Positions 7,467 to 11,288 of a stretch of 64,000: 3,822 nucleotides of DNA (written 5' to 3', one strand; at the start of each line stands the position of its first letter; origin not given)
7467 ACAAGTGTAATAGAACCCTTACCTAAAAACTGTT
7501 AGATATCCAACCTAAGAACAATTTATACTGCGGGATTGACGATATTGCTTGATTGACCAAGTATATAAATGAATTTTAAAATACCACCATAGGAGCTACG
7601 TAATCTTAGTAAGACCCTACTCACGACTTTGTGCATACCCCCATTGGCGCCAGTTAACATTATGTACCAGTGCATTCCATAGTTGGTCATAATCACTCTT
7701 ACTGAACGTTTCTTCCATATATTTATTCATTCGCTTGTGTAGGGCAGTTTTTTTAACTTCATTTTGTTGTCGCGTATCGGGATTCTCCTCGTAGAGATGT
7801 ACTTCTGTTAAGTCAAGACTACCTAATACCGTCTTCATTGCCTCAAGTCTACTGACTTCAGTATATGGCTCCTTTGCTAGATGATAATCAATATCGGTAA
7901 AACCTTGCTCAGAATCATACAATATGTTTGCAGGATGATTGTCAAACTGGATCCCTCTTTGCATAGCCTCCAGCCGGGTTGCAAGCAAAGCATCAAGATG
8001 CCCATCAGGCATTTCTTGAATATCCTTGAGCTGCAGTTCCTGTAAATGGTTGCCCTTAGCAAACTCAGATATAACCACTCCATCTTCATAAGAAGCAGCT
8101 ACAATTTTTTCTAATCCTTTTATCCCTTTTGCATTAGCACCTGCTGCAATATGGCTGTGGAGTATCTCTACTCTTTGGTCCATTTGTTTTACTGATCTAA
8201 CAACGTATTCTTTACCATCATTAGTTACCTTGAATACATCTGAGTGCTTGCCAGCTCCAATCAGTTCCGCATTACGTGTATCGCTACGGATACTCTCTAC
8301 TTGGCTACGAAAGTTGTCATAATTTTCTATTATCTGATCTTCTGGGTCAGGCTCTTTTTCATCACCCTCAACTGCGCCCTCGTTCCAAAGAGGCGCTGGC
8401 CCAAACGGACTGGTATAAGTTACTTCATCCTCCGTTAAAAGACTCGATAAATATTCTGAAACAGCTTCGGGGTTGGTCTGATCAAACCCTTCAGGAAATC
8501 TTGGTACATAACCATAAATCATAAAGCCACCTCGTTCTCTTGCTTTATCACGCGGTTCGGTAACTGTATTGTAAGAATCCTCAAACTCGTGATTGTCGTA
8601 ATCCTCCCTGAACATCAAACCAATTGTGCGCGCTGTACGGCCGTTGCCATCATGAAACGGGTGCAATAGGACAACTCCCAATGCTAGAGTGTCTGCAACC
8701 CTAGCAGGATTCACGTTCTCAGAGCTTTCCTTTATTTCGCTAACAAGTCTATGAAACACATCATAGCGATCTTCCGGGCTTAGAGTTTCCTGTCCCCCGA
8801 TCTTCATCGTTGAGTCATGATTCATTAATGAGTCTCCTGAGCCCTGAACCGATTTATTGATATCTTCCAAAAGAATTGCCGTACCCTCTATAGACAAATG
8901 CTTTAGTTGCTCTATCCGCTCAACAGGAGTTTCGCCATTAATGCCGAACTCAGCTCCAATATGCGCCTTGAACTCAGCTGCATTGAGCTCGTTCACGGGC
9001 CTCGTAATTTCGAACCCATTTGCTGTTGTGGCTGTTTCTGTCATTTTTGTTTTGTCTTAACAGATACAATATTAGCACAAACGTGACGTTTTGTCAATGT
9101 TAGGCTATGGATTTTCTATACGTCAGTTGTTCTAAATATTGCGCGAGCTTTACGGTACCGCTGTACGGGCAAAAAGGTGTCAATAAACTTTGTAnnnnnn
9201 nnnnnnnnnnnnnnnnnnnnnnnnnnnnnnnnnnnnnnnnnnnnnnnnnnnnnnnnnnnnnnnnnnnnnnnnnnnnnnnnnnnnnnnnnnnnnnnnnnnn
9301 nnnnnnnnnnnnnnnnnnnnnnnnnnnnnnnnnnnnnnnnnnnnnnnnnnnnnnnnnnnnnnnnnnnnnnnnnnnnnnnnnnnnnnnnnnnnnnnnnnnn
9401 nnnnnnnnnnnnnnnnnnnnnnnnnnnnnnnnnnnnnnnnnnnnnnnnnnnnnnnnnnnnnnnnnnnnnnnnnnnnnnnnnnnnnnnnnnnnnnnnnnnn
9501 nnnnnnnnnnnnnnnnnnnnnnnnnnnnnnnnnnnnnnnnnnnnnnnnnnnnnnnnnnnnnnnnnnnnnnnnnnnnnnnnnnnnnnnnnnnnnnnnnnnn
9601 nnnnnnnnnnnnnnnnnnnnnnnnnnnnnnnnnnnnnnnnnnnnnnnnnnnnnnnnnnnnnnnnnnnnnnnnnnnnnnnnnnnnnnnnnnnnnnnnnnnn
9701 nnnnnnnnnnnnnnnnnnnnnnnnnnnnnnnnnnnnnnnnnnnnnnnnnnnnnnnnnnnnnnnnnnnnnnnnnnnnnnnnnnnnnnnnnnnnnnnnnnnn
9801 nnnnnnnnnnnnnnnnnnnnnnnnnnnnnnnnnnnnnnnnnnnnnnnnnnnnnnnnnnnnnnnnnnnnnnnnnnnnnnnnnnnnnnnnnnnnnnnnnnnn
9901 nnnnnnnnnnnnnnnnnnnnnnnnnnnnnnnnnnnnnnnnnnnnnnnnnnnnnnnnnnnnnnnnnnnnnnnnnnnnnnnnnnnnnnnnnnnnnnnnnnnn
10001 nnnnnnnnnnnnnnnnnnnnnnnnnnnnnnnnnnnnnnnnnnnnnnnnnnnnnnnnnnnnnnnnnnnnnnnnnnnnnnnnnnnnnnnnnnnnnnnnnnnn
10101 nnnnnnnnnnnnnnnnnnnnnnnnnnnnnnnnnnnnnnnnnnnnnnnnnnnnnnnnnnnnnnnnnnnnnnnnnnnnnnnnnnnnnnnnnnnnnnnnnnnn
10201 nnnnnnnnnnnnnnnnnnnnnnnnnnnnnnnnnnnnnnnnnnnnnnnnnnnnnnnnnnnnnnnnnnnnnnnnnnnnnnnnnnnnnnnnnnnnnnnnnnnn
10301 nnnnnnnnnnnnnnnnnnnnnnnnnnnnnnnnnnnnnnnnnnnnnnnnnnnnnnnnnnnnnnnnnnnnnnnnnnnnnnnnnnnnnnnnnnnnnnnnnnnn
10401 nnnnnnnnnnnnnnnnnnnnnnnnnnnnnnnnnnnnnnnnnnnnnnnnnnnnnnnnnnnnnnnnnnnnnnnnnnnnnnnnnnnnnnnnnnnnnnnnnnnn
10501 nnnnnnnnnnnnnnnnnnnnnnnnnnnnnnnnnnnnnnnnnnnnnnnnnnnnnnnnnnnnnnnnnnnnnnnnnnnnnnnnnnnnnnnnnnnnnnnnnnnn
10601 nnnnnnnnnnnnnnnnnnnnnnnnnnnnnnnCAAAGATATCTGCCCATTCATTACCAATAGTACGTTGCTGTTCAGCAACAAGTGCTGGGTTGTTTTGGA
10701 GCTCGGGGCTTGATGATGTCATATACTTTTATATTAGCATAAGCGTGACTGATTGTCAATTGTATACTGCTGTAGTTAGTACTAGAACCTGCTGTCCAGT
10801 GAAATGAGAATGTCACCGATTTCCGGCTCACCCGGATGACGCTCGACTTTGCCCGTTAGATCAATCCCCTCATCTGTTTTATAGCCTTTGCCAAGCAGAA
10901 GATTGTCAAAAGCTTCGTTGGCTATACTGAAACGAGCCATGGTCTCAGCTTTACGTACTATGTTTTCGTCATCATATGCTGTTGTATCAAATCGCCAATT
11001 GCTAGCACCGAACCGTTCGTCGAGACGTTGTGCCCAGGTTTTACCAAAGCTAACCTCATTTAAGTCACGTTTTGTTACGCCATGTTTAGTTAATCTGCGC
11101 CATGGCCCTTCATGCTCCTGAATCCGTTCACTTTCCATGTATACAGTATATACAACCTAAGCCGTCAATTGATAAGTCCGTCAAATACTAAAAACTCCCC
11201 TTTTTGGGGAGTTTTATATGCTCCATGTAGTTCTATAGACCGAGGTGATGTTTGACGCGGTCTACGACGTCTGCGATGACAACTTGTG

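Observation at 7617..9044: Fusion of an intact Fic-motif domain to a protein-kinase-like domain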

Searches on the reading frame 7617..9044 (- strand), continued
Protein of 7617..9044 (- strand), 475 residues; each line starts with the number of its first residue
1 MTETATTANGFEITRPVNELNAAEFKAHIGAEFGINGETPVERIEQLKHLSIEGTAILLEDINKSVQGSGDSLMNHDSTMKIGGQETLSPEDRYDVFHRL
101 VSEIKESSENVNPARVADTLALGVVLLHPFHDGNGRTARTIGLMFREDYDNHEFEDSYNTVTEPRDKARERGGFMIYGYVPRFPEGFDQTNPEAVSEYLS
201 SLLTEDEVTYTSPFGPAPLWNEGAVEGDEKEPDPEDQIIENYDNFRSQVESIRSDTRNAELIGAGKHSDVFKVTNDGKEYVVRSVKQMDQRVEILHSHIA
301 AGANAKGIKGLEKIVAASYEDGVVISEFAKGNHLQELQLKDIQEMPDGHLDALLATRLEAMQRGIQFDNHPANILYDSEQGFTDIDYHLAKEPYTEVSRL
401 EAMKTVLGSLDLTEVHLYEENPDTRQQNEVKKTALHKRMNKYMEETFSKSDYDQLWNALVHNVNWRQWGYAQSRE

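Call 28: fold_search(model_id=the predicted structure, library=pdb)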
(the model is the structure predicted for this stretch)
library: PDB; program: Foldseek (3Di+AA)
matches with E <= 10: 1843; with E <= 0.001: 311
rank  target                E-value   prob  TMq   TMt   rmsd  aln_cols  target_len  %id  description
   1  1zar                  4.0e-06  1.00  0.27  0.46   7.9       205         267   20  Crystal Structure of A.fulgidus Rio2 Kinase Complexed With ADP and Manganese Ions (released 2005-06-21)
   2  9av6                  8.3e-06  1.00  0.27  0.39  10.4       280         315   16  Crystal structure of CMGC family protein kinase from Trichomonas vaginalis (Apo) (released 2024-03-13)
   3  1zao                  1.0e-05  1.00  0.27  0.45  13.8       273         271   18  Crystal Structure of A.fulgidus Rio2 Kinase Complexed With ATP and Manganese Ions (released 2005-06-21)
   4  9av7                  1.4e-05  1.00  0.25  0.37  10.5       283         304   15  Crystal structure of CMGC family protein kinase from Trichomonas vaginalis (AMP-PNP) (released 2024-03-13)
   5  1tqi                  2.0e-05  1.00  0.27  0.45  13.7       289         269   19  Crystal Structure of A. Fulgidus Rio2 Serine Protein Kinase (released 2004-09-28)
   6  1zoh                  2.0e-05  1.00  0.24  0.33  12.3       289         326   15  Crystal structure of protein kinase CK2 in complex with TBB-derivatives inhibitors (released 2005-11-29)
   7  6z1c                  2.7e-05  1.00  0.23  0.32  10.1       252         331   18  Crystal structure of Arabidopsis thaliana CK2-alpha-1 in complex with TTP-22 (released 2021-03-24)
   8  7aya_B                2.8e-05  1.00  0.25  0.36  12.4       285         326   14  Crystal structure of CK2 bound by compound 9 (released 2021-11-24)
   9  6hmb                  2.8e-05  1.00  0.23  0.32  11.2       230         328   18  STRUCTURE OF PROTEIN KINASE CK2 CATALYTIC SUBUNIT (ISOFORM CK2ALPHA'; CSNK2A2 Gene product) IN COMPLEX WITH the inhibito (released 2019-03-27)
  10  6qy8_A                2.8e-05  1.00  0.25  0.35  10.2       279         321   16  Human CSNK2A2 bound to ERB-041 (released 2020-03-25)
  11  6qy8_B                3.0e-05  1.00  0.23  0.33  10.8       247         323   18  Human CSNK2A2 bound to ERB-041 (released 2020-03-25)
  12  5h8g                  3.1e-05  1.00  0.24  0.33  12.0       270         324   17  Crystal structure of CK2 with compound 7b (released 2016-02-10)
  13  9q9d                  3.3e-05  1.00  0.25  0.35  10.5       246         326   17  Protein kinase CK2 catalytic subunit alpha' (CSNK2A2 gene product) in complex with F2X-Entry screen fragment D06 and CX- (released 2026-01-14)
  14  3kxm                  3.3e-05  1.00  0.23  0.32  15.1       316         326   15  Crystal structure of Z. mays CK2 kinase alpha subunit in complex with the inhibitor K74 (released 2010-11-17)
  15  1m2p                  3.6e-05  1.00  0.27  0.37   9.9       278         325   15  Crystal structure of 1,8-di-hydroxy-4-nitro-anthraquinone/CK2 kinase complex (released 2003-06-17)
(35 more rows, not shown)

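Call 54: search_protein_families(library=padloc, proteins=[window:7617-9044:-], max_evalue=0.1)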
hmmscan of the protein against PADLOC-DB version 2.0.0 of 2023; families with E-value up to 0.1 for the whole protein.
window:7617-9044:- (475 aa): 7 families
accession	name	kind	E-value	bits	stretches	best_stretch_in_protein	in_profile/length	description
PDLC04966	PDC-S24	-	1.5e-06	25.4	1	95-139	285-329/497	-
PDLC04836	PDC-S04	-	4.1e-05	20.9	1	81-148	124-187/244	-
PDLC04839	PDC-S04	-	0.00014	19.6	1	122-141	135-154/205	-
PDLC03963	SoFic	-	0.00034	18.1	1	127-141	193-207/361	-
PDLC04838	PDC-S04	-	0.0019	16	1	123-140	139-156/209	-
PDLC00287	PtuA1|PtuA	-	0.0053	13.5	1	233-322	455-541/584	AAA ATPase domain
PDLC04840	PDC-S04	-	0.006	14.3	1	127-141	155-169/227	-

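Call 55: search_protein_families(library=phrogs, proteins=[window:7617-9044:-], max_evalue=0.01)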
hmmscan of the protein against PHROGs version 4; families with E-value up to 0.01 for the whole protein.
window:7617-9044:- (475 aa): 5 families
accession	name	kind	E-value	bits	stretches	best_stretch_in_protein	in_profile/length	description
phrog_23170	-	unknown function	0.0002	22.1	1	94-141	87-138/191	-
phrog_5978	-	unknown function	0.00026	21.2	1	121-141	193-213/364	-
phrog_11900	-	unknown function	0.00084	19.9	1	95-141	124-170/230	-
phrog_577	-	moron, auxiliary metabolic gene and host takeover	0.008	17.1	0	109-146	48-85/128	Doc-like toxin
phrog_13548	-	unknown function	0.0094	16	0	88-156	164-233/379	-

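Call 68: list_cluster_members(proteins=[P0001, P0014, P0022, P0012, P0019, P0167, P0221])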
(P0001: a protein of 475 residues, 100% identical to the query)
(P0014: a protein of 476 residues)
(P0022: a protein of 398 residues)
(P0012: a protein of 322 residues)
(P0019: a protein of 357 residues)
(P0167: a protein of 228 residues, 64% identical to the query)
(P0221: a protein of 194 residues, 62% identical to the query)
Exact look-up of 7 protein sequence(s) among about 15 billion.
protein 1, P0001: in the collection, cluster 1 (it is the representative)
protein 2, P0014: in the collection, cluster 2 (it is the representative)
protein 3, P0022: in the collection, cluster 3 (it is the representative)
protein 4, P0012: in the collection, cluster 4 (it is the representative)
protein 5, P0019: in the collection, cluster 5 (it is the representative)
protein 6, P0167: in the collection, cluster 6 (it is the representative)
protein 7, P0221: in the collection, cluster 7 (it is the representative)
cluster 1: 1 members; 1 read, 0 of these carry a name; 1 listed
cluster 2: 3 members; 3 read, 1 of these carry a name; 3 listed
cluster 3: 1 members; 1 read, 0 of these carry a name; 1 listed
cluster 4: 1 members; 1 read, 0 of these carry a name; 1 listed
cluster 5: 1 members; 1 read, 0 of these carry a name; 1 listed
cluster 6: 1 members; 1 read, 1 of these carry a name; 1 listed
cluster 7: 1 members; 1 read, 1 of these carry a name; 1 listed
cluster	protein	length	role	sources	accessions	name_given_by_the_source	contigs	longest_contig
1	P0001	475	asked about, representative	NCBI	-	-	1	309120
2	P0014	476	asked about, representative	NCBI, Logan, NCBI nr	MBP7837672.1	Fic family protein [Candidatus Saccharibacteria bacterium]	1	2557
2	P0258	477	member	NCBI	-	-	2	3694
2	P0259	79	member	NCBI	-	-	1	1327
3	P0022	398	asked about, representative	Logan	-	-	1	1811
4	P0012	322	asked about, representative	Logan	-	-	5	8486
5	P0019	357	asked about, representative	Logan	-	-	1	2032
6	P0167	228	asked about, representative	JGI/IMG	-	hypothetical protein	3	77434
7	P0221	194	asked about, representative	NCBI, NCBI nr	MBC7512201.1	Fic family protein, partial [Candidatus Saccharibacteria bacterium] | Fic family protein [Candidatus Saccharibacteria bacterium]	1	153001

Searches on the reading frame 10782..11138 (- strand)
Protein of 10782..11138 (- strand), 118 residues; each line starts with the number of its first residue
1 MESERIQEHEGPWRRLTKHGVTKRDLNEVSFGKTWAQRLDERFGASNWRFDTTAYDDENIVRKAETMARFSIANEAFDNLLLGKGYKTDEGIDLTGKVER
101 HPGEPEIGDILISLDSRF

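Call 3: search_protein_families(library=pfam, proteins=[window:10782-11138:-], max_evalue=1)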
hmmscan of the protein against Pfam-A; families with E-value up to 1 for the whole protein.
window:10782-11138:- (118 aa): 1 family
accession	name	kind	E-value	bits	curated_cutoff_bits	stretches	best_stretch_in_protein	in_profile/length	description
PF09664.16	DUF2399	-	0.026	14.7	23.4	1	34-63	82-112/152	Protein of unknown function C-terminus (DUF2399)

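Call 4: search_protein_families(library=ncbifam, proteins=[window:10782-11138:-], max_evalue=1)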
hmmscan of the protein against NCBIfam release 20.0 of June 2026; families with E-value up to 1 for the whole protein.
window:10782-11138:- (118 aa): 2 families
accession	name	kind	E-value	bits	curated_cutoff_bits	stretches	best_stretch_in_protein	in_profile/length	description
NF041508.1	BacL2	equivalog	0.003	17.5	200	1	12-97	92-179/202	BacL2 family protein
TIGR04514.1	GWxTD_dom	domain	0.032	14.7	28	1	41-91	27-75/105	GWxTD domain-containing protein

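Call 54: search_protein_families(library=padloc, proteins=[window:10782-11138:-], max_evalue=0.1)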
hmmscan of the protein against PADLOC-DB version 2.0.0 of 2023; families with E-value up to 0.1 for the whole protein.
window:10782-11138:- (118 aa): 0 families

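Call 55: search_protein_families(library=phrogs, proteins=[window:10782-11138:-], max_evalue=0.01)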
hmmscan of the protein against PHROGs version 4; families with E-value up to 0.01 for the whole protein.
window:10782-11138:- (118 aa): 0 families
